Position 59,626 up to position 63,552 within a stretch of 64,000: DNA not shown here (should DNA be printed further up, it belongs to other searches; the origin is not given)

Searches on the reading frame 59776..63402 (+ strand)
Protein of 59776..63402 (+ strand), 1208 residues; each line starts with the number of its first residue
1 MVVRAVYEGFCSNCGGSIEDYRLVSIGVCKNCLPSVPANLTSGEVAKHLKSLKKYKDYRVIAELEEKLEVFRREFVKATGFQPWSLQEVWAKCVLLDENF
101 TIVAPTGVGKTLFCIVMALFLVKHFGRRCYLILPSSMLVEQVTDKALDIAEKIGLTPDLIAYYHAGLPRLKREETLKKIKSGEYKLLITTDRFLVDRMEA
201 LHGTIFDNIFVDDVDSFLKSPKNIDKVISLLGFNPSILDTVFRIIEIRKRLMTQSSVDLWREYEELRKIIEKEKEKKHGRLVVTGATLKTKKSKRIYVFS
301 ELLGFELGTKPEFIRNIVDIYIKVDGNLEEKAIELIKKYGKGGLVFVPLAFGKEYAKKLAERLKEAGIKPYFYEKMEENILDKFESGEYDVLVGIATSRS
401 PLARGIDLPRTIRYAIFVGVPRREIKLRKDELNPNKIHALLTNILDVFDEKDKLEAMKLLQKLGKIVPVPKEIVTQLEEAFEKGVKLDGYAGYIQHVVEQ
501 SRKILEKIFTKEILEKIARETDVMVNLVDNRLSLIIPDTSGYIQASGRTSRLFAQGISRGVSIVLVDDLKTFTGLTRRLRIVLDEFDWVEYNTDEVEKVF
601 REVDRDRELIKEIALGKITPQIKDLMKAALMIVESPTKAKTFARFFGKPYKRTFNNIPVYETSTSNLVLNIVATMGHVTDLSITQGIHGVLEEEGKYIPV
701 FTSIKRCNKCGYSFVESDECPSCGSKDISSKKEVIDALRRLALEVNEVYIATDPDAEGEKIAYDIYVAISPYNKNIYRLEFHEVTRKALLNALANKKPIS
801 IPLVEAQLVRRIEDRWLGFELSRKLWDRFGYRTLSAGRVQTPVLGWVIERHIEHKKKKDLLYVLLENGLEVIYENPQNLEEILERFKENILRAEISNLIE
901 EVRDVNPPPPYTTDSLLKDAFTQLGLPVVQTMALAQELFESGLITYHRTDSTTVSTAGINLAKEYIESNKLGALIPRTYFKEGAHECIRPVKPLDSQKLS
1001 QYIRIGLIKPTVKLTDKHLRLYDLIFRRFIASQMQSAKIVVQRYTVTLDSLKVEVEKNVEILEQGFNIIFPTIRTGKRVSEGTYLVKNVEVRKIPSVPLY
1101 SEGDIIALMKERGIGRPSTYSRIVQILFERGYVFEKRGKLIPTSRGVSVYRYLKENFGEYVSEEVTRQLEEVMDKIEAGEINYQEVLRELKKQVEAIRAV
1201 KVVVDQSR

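Call 70: search_protein_families(library=pfam, proteins=[window:59776-63402:+], max_evalue=0.00001)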
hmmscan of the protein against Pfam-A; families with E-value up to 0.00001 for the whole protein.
window:59776-63402:+ (1208 aa): 5 families
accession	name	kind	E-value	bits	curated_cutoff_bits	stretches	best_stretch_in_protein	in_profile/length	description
PF01131.25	Topoisom_bac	-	3.5e-85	286.9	35.1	1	801-1187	4-410/411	DNA topoisomerase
PF01751.28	Toprim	-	1.4e-21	76.9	23.1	1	630-783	2-95/96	Toprim domain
PF00270.35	DEAD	-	2.1e-10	41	26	1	87-229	4-143/167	DEAD/DEAH box helicase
PF17915.7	zf_Rg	-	1.6e-08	34.2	25.5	1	3-51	2-44/49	Reverse gyrase zinc finger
PF00271.37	Helicase_C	-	2.5e-07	31.3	23.5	0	124-191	13-73/110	Helicase conserved C-terminal domain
